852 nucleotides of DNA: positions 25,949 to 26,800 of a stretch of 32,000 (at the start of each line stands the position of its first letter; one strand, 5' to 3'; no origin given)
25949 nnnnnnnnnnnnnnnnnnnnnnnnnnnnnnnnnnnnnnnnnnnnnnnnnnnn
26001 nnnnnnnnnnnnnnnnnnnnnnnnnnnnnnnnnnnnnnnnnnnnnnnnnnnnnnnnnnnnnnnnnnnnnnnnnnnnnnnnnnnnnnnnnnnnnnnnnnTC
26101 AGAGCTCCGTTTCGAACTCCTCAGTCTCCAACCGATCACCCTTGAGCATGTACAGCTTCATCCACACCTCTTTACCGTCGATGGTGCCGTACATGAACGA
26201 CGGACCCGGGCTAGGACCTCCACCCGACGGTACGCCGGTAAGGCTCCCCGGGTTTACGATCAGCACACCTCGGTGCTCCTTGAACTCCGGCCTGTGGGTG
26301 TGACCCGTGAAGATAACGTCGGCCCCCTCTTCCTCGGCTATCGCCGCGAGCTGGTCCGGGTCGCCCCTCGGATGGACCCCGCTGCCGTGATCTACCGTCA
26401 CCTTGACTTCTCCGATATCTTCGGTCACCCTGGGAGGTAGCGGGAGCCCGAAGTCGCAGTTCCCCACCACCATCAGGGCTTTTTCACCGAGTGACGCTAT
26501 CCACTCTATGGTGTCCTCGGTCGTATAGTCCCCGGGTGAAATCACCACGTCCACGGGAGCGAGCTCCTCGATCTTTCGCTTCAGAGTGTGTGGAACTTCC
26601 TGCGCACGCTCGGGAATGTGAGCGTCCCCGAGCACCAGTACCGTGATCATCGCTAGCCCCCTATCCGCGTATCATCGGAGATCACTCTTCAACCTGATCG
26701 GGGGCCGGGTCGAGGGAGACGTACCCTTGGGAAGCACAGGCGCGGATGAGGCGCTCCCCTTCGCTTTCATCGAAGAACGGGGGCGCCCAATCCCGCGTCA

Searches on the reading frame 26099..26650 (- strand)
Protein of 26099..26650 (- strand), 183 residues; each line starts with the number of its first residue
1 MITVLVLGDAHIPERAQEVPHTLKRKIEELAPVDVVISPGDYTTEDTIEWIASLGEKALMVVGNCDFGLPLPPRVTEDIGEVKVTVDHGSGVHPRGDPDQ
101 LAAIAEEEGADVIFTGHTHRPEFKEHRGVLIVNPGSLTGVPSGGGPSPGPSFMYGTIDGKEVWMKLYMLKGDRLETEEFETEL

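Call 11: find_encoding_contigs(protein=window:26099-26650:-, flank=10000, max_places=10)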
Protein window:26099-26650:- (183 aa): 6 contigs read that carry it; 6 places shown.
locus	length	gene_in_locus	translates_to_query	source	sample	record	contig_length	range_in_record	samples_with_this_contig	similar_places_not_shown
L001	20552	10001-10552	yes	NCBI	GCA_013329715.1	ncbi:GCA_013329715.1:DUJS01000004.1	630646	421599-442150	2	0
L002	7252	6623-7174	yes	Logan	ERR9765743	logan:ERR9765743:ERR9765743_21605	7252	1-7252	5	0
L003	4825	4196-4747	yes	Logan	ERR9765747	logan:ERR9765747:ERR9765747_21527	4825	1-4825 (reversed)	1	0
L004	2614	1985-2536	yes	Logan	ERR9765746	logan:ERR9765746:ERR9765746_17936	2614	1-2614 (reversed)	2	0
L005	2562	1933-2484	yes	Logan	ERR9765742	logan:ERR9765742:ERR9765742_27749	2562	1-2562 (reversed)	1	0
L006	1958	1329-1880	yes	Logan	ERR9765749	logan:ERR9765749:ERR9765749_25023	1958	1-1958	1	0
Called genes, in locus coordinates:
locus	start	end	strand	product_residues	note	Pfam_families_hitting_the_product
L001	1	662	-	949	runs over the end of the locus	-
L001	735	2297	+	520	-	PF13522:GATase_6, PF13537:GATase_7, PF00733:Asn_synthase, PF02540:NAD_synthase (weak), PF24167:DUF7411 (weak), PF00733:Asn_synthase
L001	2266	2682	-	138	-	PF01870:Hjc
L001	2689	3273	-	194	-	PF02223:Thymidylate_kin, PF13521:AAA_28 (weak)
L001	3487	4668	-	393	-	-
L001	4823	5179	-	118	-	PF13453:Zn_ribbon_TFIIB (weak)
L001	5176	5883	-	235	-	PF01872:RibD_C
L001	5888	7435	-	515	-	PF02543:Carbam_trans_N, PF00814:TsaD (weak), PF16861:Carbam_trans_C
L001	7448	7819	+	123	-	PF05239:PRC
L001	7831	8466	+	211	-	PF04252:SFM1-like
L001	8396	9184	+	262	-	PF03447:NAD_binding_3, PF01958:Asp_DH_C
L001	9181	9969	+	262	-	PF04446:Thg1, PF14413:Thg1C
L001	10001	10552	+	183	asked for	PF00149:Metallophos (weak), PF12850:Metallophos_2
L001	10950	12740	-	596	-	PF04068:Fer4_RLI, PF14697:Fer4_21 (weak), PF00037:Fer4, PF02463:SMC_N (faint), PF00005:ABC_tran, PF13304:AAA_21 (faint), PF00005:ABC_tran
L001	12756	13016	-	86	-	-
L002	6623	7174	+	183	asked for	PF00149:Metallophos (weak), PF12850:Metallophos_2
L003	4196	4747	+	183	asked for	PF00149:Metallophos (weak), PF12850:Metallophos_2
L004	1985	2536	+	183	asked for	PF00149:Metallophos (weak), PF12850:Metallophos_2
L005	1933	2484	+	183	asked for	PF00149:Metallophos (weak), PF12850:Metallophos_2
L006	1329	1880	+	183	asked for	PF00149:Metallophos (weak), PF12850:Metallophos_2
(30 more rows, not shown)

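Call 17: find_homologous_proteins(query=window:26099-26650:-, max_evalue=1e-30)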
Query window:26099-26650:- (183 aa): 9 proteins with E <= 1e-30 among 213 candidates.
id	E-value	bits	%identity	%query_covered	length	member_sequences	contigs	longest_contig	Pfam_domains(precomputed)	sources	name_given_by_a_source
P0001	4.6e-116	403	98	100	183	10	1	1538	PF12850.13,PF00149.34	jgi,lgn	jgi:putative phosphoesterase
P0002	2.9e-99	349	83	100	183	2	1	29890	PF12850.13,PF00149.34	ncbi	-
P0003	3.5e-96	339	81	100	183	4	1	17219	PF12850.13,PF00149.34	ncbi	-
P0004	1.0e-90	321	79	100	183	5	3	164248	PF12850.13,PF00149.34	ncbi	-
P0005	2.3e-36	143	44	98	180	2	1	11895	PF12850.13,PF00149.34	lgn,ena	-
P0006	5.4e-35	139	44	99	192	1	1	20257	PF12850.13,PF00149.34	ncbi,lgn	-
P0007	1.1e-33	135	44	98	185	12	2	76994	PF12850.13,PF00149.34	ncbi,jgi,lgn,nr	ncbi:MAG: YfcE family phosphodiesterase [Candidatus Verstraetearchaeota archaeon]|jgi:putative phosp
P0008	1.3e-31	128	41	98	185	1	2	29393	PF12850.13,PF00149.34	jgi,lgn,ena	jgi:putative phosphoesterase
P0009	7.8e-31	125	40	98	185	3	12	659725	PF12850.13,PF00149.34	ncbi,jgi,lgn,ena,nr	ncbi:MAG: YfcE family phosphodiesterase [Candidatus Nezhaarchaeales archaeon]|nr:MAG: YfcE family ph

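Call 18: find_encoding_contigs(protein=P0002, flank=6000, max_places=4)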
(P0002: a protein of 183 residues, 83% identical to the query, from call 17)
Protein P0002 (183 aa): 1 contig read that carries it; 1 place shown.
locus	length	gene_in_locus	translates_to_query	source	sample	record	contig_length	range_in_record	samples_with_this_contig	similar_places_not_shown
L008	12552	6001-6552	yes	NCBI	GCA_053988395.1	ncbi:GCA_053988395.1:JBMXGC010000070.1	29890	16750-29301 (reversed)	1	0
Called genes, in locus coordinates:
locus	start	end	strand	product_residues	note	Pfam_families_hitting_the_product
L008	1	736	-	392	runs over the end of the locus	-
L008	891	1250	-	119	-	PF13453:Zn_ribbon_TFIIB (weak), PF24460:DUF7575 (faint)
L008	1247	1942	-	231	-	PF01872:RibD_C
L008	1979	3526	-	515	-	PF02543:Carbam_trans_N, PF00814:TsaD (weak), PF16861:Carbam_trans_C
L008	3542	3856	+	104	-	PF05239:PRC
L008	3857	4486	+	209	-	PF04252:SFM1-like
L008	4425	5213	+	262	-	PF03447:NAD_binding_3, PF01958:Asp_DH_C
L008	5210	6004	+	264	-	PF04446:Thg1, PF14413:Thg1C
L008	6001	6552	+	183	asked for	PF00149:Metallophos (faint), PF12850:Metallophos_2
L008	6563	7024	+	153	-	PF01269:Fibrillarin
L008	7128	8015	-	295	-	PF13481:AAA_25 (weak), PF10609:ParA, PF13614:AAA_31 (weak), PF00142:Fer4_NifH (faint), PF01656:CbiA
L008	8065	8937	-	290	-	-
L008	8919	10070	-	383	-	PF04055:Radical_SAM (faint), PF04459:DUF512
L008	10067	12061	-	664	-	PF00270:DEAD, PF04851:ResIII (weak), PF00271:Helicase_C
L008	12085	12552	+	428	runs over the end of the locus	PF01507:PAPS_reduct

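Call 19: find_encoding_contigs(protein=P0003, flank=6000, max_places=4)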
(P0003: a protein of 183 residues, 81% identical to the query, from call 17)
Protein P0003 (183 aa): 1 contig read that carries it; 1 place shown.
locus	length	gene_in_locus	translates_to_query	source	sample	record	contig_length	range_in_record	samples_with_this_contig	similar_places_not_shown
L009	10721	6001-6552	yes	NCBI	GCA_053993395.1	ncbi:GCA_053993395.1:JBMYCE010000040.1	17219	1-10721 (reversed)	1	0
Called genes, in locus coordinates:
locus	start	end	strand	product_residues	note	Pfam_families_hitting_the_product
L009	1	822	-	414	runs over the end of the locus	-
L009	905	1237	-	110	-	-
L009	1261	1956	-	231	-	PF01872:RibD_C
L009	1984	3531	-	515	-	PF02543:Carbam_trans_N, PF00814:TsaD (weak), PF16861:Carbam_trans_C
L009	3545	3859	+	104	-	PF05239:PRC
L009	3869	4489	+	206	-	PF04252:SFM1-like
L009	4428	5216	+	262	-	PF03447:NAD_binding_3, PF01958:Asp_DH_C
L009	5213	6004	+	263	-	PF04446:Thg1, PF14413:Thg1C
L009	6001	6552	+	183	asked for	PF00149:Metallophos (faint), PF12850:Metallophos_2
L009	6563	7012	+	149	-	PF01269:Fibrillarin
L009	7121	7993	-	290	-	PF13481:AAA_25 (faint), PF00142:Fer4_NifH (faint), PF01656:CbiA, PF02374:ArsA_ATPase (faint), PF10609:ParA, PF13614:AAA_31 (weak)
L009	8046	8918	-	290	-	-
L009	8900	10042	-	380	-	PF04055:Radical_SAM (weak), PF04459:DUF512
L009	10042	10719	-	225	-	?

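Call 20: find_encoding_contigs(protein=P0004, flank=6000, max_places=4)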
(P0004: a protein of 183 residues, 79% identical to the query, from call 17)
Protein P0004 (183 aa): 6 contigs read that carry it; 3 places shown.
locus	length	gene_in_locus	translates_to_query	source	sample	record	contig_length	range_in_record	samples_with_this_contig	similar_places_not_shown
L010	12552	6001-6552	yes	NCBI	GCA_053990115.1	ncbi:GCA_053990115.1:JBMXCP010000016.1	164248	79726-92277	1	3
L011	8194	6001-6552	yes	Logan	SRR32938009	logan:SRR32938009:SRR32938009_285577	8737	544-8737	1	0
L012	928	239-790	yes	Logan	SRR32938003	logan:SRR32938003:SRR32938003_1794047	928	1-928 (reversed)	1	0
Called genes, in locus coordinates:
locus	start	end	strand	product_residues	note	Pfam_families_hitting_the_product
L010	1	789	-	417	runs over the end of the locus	-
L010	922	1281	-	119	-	PF13453:Zn_ribbon_TFIIB (weak), PF21344:Zn_ribbon_LysW (faint), PF24460:DUF7575 (faint)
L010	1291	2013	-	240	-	PF01872:RibD_C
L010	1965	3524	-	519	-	PF02543:Carbam_trans_N, PF00814:TsaD, PF16861:Carbam_trans_C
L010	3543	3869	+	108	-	PF05239:PRC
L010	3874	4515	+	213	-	PF04252:SFM1-like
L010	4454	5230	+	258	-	PF03447:NAD_binding_3, PF01958:Asp_DH_C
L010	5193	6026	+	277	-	PF04446:Thg1, PF14413:Thg1C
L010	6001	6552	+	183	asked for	PF00149:Metallophos (weak), PF12850:Metallophos_2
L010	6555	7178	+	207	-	-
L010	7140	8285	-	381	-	PF04459:DUF512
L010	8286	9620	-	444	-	-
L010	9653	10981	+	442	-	PF01507:PAPS_reduct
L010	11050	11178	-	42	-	-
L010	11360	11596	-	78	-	-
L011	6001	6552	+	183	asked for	PF00149:Metallophos (weak), PF12850:Metallophos_2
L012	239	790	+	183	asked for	PF00149:Metallophos (weak), PF12850:Metallophos_2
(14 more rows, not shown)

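Call 21: find_encoding_contigs(protein=P0001, flank=6000, max_places=6)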
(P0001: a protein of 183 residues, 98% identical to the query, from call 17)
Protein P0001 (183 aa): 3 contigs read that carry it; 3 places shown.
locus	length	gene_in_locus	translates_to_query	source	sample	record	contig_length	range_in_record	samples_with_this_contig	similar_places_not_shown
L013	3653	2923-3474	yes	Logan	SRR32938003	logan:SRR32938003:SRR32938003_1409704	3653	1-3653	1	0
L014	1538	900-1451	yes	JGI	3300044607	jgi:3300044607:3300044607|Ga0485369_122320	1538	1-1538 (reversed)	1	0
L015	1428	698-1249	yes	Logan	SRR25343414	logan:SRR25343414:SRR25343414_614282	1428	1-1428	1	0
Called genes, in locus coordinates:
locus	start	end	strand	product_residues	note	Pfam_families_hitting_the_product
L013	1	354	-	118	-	?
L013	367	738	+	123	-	PF05239:PRC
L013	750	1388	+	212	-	PF04252:SFM1-like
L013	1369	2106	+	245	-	PF03447:NAD_binding_3, PF01958:Asp_DH_C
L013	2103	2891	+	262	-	PF04446:Thg1, PF14413:Thg1C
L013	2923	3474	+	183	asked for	PF00149:Metallophos, PF12850:Metallophos_2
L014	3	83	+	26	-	?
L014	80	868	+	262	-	PF04446:Thg1, PF14413:Thg1C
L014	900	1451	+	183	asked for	PF00149:Metallophos, PF12850:Metallophos_2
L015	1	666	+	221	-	?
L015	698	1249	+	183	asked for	PF00149:Metallophos, PF12850:Metallophos_2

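Call 24: list_cluster_members(proteins=[P0001])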
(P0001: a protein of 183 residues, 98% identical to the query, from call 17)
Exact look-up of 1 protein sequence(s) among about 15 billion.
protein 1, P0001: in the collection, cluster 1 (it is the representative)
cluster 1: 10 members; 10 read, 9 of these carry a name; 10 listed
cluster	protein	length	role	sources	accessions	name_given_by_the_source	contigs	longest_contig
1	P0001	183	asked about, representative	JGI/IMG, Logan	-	putative phosphoesterase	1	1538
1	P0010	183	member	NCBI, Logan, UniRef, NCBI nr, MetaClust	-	-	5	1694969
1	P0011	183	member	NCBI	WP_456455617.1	YfcE family phosphodiesterase [Methanopyrus sp.]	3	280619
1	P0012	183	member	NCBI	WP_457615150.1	YfcE family phosphodiesterase [Methanopyrus sp.]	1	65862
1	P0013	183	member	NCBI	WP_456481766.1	YfcE family phosphodiesterase [Methanopyrus sp.]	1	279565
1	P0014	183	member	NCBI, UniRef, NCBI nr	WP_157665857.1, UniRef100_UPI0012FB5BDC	YfcE family phosphodiesterase [Methanopyrus sp. KOL6] | YfcE family phosphodiesterase n=1 Tax=Methanopyrus sp. KOL6 TaxID=1937004 ... | metallophosphoesterase [Methanopyrus sp. KOL6]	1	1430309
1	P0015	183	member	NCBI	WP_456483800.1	YfcE family phosphodiesterase [Methanopyrus kandleri]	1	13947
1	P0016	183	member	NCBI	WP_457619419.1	YfcE family phosphodiesterase [Methanopyrus sp.]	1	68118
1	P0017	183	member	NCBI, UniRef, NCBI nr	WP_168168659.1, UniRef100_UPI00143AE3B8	YfcE family phosphodiesterase [Methanopyrus sp. SNP6] | YfcE family phosphodiesterase n=1 Tax=Methanopyrus sp. SNP6 TaxID=1937005 ... | metallophosphoesterase [Methanopyrus sp. SNP6]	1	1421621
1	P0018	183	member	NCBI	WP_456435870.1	YfcE family phosphodiesterase [Methanopyrus sp.]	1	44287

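Call 26: find_related_loci(query=window:26099-26650:-, collection=genome_contigs, flank=10000)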
Query window:26099-26650:- (183 aa) in genome_contigs; peptide patterns used: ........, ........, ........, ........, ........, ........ (x = any residue, [..] = any of these).
494 stretches matched a pattern; 4 encode a relative of the query (tblastn E <= 1e-3); 4 distinct loci.
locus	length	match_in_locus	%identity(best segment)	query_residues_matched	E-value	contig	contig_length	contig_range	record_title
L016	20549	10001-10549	83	1-183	1e-102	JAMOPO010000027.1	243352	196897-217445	MAG: Methanobacteriota archaeon isolate 4559-240_metabat1_scaf2bin.048 4559-240_scaffold_2_c1, whole genome shotgun sequ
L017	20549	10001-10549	80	1-183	7e-99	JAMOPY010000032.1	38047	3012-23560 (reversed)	MAG: Methanobacteriota archaeon isolate 4559-240_metabat2_scaf2bin.008 4559-240_scaffold_435_c1, whole genome shotgun se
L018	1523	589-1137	79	1-183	1e-104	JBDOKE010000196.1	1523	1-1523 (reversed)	MAG: Methanobacteriota archaeon isolate FK190211_WC_175_metabat1_scaf2bin.007 NODE_25014_length_1523_cov_2.798711, whole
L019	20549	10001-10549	78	1-183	3e-86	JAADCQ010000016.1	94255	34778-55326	MAG: Methanopyri archaeon isolate L_MaxBin.003 contig-127_73, whole genome shotgun sequence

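Call 28: find_encoding_contigs(protein=P0014, flank=4000, max_places=3)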
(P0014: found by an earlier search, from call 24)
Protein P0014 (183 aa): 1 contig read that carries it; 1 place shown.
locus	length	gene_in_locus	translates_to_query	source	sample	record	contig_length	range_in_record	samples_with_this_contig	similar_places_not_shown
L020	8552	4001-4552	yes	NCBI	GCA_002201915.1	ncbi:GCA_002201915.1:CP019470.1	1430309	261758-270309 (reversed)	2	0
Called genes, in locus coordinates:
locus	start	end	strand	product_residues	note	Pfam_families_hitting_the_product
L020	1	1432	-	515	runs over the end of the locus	PF02543:Carbam_trans_N, PF16861:Carbam_trans_C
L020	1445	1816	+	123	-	PF05239:PRC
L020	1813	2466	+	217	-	PF04252:SFM1-like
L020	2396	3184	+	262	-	PF03447:NAD_binding_3, PF01958:Asp_DH_C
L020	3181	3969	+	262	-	PF04446:Thg1, PF14413:Thg1C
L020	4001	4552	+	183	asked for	PF00149:Metallophos (weak), PF12850:Metallophos_2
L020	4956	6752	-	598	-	PF04068:Fer4_RLI, PF12837:Fer4_6 (faint), PF14697:Fer4_21 (weak), PF00037:Fer4, PF02463:SMC_N (faint), PF00005:ABC_tran, PF13304:AAA_21 (faint), PF00005:ABC_tran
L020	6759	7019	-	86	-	-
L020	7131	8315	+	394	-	PF00571:CBS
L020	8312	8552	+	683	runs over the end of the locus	PF05833:NFACT_N, PF05670:NFACT-R_1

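Call 29: find_encoding_contigs(protein=P0017, flank=4000, max_places=3)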
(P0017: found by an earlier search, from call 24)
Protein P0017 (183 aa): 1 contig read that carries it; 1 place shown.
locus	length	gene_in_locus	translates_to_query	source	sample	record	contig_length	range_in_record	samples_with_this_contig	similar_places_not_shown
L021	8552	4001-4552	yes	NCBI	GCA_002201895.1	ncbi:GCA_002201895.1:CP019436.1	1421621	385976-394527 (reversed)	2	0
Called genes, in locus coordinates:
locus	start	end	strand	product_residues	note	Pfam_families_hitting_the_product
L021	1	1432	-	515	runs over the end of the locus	PF02543:Carbam_trans_N, PF16861:Carbam_trans_C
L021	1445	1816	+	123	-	PF05239:PRC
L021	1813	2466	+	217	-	PF04252:SFM1-like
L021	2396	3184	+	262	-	PF03447:NAD_binding_3, PF01958:Asp_DH_C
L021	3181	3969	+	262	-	PF04446:Thg1, PF14413:Thg1C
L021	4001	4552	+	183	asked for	PF00149:Metallophos (weak), PF12850:Metallophos_2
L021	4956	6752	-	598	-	PF04068:Fer4_RLI, PF12837:Fer4_6 (faint), PF14697:Fer4_21 (weak), PF00037:Fer4, PF02463:SMC_N (faint), PF00005:ABC_tran, PF13304:AAA_21 (faint), PF00005:ABC_tran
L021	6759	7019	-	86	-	-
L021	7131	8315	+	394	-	PF00571:CBS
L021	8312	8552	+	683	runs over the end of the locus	PF05833:NFACT_N, PF05670:NFACT-R_1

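Call 30: find_encoding_contigs(protein=P0011, flank=4000, max_places=4)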
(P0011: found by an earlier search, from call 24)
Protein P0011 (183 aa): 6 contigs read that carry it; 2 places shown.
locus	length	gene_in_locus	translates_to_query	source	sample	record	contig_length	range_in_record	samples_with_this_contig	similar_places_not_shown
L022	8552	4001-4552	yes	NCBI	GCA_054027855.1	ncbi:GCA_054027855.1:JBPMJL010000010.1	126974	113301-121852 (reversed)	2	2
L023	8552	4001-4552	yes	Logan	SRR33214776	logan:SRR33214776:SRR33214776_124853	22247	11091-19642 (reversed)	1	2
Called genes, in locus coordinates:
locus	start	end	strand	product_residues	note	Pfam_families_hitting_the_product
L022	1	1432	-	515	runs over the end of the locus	PF02543:Carbam_trans_N, PF16861:Carbam_trans_C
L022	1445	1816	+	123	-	PF05239:PRC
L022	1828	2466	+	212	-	PF04252:SFM1-like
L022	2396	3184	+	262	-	PF03447:NAD_binding_3, PF01958:Asp_DH_C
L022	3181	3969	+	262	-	PF04446:Thg1, PF14413:Thg1C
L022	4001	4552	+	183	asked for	PF00149:Metallophos (weak), PF12850:Metallophos_2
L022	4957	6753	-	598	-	PF04068:Fer4_RLI, PF12837:Fer4_6 (faint), PF14697:Fer4_21 (weak), PF00037:Fer4, PF02463:SMC_N (faint), PF00005:ABC_tran, PF13304:AAA_21 (faint), PF00005:ABC_tran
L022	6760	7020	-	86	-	-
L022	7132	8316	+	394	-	PF00571:CBS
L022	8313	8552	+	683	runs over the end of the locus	PF05833:NFACT_N, PF05670:NFACT-R_1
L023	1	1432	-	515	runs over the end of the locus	PF02543:Carbam_trans_N, PF16861:Carbam_trans_C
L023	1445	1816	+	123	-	PF05239:PRC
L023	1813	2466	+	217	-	PF04252:SFM1-like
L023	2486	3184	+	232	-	PF03447:NAD_binding_3, PF01958:Asp_DH_C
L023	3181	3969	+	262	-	PF04446:Thg1, PF14413:Thg1C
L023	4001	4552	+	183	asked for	PF00149:Metallophos (weak), PF12850:Metallophos_2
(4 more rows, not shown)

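Call 31: find_encoding_contigs(protein=P0013, flank=4000, max_places=3)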
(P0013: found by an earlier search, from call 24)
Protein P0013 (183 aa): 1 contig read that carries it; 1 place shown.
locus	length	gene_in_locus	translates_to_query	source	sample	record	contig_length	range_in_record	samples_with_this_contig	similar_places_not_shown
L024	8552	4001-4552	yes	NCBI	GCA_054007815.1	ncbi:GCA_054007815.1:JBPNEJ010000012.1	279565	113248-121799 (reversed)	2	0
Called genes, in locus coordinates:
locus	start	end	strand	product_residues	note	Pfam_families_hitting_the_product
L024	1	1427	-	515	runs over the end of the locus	PF02543:Carbam_trans_N, PF16861:Carbam_trans_C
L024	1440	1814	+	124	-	PF05239:PRC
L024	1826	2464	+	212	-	PF04252:SFM1-like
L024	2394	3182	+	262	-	PF03447:NAD_binding_3, PF01958:Asp_DH_C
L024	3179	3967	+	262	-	PF04446:Thg1, PF14413:Thg1C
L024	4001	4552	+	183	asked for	PF00149:Metallophos (weak), PF12850:Metallophos_2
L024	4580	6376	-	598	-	PF04068:Fer4_RLI, PF14697:Fer4_21 (weak), PF00037:Fer4, PF02463:SMC_N (faint), PF00005:ABC_tran, PF13304:AAA_21 (faint), PF00005:ABC_tran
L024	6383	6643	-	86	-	-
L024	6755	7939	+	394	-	PF00571:CBS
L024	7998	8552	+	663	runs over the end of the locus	PF05833:NFACT_N, PF05670:NFACT-R_1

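Call 63: find_encoding_contigs(protein=P0012, flank=4000, max_places=4)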
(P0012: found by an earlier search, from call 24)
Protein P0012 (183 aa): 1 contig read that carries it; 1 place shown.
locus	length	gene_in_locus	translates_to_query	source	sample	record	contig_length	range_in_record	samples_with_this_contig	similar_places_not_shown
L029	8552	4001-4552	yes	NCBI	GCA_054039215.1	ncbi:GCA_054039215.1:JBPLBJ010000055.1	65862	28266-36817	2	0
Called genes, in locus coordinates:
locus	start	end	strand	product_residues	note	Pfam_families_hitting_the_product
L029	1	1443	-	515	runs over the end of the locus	PF02543:Carbam_trans_N, PF16861:Carbam_trans_C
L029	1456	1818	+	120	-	PF05239:PRC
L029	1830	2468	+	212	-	PF04252:SFM1-like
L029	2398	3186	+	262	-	PF03447:NAD_binding_3, PF01958:Asp_DH_C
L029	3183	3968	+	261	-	PF04446:Thg1, PF14413:Thg1C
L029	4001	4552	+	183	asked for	PF00149:Metallophos (weak), PF12850:Metallophos_2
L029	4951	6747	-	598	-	PF04068:Fer4_RLI, PF14697:Fer4_21 (weak), PF00037:Fer4, PF02463:SMC_N (faint), PF00005:ABC_tran, PF13304:AAA_21 (faint), PF00005:ABC_tran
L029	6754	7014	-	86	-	-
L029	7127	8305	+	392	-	PF00571:CBS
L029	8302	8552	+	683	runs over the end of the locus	PF05833:NFACT_N, PF05670:NFACT-R_1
